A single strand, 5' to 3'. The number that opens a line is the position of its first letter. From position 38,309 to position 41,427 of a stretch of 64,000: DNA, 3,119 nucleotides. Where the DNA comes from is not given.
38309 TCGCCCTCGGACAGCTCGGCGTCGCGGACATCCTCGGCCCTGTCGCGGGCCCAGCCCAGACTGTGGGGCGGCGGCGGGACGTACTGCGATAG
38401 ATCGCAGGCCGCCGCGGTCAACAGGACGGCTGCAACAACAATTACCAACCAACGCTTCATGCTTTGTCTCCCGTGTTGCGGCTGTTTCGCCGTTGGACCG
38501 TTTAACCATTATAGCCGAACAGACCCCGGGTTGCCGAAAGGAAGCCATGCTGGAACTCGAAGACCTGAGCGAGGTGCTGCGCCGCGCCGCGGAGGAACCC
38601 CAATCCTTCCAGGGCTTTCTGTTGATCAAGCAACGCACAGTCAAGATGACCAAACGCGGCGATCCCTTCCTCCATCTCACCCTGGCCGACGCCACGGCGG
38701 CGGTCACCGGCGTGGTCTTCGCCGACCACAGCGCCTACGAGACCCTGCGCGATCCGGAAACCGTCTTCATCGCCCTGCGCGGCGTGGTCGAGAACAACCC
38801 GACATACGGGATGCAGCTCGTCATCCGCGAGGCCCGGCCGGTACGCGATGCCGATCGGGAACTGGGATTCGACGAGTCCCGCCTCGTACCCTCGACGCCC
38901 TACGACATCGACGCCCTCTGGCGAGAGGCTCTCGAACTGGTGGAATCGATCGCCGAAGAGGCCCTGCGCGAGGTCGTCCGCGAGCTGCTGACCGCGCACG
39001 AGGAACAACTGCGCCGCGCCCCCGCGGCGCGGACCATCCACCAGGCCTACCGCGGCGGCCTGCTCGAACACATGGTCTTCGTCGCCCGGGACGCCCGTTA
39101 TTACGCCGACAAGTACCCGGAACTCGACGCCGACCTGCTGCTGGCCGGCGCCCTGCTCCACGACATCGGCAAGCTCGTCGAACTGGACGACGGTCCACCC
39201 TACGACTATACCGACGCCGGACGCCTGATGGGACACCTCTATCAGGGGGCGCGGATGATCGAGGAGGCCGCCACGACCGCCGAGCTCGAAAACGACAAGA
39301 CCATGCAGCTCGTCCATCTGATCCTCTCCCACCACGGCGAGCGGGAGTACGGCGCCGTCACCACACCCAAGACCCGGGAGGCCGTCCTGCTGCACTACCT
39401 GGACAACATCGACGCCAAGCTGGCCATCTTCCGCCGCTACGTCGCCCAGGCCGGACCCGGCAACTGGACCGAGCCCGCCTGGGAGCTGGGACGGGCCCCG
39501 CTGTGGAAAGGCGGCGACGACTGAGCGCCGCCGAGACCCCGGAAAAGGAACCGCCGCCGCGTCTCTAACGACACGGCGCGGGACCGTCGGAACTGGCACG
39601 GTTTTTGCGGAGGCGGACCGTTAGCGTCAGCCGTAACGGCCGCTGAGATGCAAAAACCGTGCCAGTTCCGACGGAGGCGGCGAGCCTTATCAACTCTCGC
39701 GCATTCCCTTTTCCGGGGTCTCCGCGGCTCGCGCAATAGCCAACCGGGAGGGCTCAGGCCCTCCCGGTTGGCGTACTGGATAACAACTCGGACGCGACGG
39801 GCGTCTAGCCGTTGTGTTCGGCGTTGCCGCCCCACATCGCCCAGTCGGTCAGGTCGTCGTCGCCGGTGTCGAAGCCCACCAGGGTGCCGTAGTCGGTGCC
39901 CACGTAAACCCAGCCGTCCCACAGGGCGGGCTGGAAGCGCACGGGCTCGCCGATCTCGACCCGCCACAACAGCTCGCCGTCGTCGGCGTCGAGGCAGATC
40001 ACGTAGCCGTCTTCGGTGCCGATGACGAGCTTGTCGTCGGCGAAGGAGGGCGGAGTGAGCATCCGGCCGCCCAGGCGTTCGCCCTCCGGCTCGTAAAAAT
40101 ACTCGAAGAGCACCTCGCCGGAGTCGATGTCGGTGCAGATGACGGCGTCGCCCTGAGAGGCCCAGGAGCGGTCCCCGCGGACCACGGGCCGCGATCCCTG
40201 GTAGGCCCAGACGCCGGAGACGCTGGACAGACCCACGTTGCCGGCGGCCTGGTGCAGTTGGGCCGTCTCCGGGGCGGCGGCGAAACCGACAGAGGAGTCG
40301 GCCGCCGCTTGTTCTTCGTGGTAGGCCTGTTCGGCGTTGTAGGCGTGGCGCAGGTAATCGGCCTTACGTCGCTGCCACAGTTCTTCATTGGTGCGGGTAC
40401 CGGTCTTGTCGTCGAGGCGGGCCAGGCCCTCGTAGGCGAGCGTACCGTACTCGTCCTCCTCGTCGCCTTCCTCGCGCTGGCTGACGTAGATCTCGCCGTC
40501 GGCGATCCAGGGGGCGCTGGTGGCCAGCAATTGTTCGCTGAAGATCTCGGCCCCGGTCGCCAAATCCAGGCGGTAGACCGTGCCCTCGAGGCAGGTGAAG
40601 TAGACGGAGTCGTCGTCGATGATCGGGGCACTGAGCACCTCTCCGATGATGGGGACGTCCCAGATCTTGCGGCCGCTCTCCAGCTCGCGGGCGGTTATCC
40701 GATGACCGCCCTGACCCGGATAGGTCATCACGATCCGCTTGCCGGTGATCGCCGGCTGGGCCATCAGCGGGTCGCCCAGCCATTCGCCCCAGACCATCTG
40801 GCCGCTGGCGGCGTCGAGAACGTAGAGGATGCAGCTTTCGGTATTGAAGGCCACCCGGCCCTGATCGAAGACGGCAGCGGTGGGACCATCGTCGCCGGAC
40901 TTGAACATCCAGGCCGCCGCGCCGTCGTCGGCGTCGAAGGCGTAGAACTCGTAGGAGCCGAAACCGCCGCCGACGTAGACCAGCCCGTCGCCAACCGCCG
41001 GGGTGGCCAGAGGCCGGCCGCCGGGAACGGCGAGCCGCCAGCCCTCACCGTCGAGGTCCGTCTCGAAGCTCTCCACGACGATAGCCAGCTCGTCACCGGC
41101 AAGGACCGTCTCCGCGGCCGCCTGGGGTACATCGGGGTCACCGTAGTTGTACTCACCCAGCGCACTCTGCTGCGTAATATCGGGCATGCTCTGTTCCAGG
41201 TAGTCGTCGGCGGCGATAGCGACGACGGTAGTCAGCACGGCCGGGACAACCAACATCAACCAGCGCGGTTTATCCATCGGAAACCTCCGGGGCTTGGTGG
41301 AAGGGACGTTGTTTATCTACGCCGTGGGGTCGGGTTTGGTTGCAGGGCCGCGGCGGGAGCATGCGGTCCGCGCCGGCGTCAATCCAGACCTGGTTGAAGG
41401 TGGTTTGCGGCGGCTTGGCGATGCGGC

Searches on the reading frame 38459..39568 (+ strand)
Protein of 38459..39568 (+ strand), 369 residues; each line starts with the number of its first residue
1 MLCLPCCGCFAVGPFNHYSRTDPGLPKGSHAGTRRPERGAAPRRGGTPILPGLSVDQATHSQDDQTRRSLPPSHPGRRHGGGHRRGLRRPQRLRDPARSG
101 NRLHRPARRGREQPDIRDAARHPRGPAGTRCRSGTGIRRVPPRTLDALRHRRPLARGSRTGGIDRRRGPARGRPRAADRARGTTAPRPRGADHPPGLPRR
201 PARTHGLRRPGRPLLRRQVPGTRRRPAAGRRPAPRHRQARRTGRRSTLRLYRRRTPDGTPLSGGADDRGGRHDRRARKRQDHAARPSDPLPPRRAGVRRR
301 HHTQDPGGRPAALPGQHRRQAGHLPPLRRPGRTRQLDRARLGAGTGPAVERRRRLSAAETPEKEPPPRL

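Call 20: search_protein_families(library=pfam, proteins=[window:38459-39568:+])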
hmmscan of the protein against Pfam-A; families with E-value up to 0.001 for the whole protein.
window:38459-39568:+ (369 aa): 0 families

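Call 55: search_protein_families(library=pfam, proteins=[window:38493-39524:+])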
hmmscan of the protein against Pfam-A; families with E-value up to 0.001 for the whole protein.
window:38493-39524:+ (343 aa): 2 families
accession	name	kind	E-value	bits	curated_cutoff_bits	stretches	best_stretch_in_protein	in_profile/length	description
PF01966.28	HD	-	3.5e-16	60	22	1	191-308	2-115/116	HD domain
PF07514.17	TraI_2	-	0.00076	18.9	23.9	0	151-200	27-76/324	Putative helicase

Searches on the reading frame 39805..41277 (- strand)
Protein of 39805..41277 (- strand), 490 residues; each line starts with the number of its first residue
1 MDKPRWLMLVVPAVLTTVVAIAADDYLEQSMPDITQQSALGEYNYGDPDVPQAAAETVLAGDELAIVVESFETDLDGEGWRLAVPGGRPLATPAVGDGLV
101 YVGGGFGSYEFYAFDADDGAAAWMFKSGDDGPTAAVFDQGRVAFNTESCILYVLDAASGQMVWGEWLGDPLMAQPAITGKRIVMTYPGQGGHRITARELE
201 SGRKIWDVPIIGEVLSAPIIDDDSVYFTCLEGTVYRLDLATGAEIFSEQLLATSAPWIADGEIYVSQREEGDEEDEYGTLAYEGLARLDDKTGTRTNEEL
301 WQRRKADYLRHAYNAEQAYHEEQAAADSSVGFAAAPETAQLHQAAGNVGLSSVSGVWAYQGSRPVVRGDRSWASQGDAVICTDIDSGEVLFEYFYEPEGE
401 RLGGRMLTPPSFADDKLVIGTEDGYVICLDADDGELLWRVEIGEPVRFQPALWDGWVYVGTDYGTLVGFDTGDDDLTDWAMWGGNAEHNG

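Call 20: search_protein_families(library=pfam, proteins=[window:39805-41277:-])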
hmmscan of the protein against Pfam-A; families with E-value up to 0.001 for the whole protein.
window:39805-41277:- (490 aa): 3 families
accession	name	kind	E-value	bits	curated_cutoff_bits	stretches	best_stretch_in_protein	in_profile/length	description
PF13360.13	PQQ_2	-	3.2e-34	119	27.6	3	78-246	55-231/233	Outer membrane protein assembly factor BamB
PF13570.13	Beta-prop_ACSF4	-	1.1e-23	84.6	133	2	99-246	63-208/329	Beta-alanine-activating enzyme, beta-propeller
PF01011.28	PQQ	-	7.5e-07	28.7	26.7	0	408-442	51-85/595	Glucose/ethanol/alcohol dehydrogenase, beta-propeller domain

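Call 80: find_encoding_contigs(protein=window:39805-41277:-, flank=10000, max_places=10)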
Protein window:39805-41277:- (490 aa): 7 contigs read that carry it; 2 places shown.
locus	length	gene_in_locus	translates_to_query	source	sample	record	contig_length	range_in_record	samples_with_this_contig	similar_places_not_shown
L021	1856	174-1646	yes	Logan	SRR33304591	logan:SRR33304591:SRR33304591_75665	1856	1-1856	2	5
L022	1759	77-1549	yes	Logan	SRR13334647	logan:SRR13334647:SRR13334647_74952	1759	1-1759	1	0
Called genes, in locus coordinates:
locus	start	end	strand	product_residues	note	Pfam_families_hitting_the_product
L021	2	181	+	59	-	?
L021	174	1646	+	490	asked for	PF13360:PQQ_2, PF01011:PQQ (faint), PF13570:Beta-prop_ACSF4, PF13360:PQQ_2, PF13570:Beta-prop_ACSF4, PF13360:PQQ_2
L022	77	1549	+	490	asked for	PF13360:PQQ_2, PF01011:PQQ (faint), PF13570:Beta-prop_ACSF4, PF13360:PQQ_2, PF13570:Beta-prop_ACSF4, PF13360:PQQ_2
